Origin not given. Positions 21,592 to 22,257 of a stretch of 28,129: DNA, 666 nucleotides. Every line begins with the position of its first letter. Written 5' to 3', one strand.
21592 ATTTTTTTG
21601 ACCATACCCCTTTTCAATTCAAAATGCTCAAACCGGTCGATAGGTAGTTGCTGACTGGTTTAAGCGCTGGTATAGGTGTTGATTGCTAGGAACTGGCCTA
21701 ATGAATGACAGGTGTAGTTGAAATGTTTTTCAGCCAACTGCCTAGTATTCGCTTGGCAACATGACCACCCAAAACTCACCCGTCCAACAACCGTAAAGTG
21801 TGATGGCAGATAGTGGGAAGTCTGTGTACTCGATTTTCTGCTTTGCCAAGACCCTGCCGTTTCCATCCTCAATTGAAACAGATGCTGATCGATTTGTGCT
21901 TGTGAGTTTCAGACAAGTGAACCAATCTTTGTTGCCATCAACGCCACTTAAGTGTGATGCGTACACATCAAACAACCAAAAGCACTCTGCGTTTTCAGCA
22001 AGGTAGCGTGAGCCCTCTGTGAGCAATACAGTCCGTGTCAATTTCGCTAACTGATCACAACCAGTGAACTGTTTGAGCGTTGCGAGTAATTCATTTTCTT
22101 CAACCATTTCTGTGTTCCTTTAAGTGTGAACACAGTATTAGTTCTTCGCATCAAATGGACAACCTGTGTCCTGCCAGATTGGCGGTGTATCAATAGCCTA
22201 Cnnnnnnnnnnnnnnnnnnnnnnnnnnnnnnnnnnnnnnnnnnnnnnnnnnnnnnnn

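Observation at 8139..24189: A 16 kb island sits inside the anticodon loop of a host tRNA(CAU) gene and does not rebuild it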

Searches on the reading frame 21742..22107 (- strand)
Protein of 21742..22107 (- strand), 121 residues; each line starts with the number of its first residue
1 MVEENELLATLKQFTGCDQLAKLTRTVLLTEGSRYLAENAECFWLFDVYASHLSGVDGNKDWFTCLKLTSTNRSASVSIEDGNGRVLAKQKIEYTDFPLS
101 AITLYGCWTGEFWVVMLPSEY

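Call 9: search_protein_families(library=pfam, proteins=[window:21742-22107:-], max_evalue=0.01)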
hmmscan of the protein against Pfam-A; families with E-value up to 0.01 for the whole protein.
window:21742-22107:- (121 aa): 1 family
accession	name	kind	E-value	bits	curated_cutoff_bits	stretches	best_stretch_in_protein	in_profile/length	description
PF21781.2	DUF6876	-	2.8e-30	105.2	27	1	6-121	2-117/117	Family of unknown function (DUF6876)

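Call 59: search_protein_families(library=phrogs, proteins=[window:21742-22107:-], max_evalue=0.001)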
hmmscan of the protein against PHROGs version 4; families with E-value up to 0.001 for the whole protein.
window:21742-22107:- (121 aa): 0 families
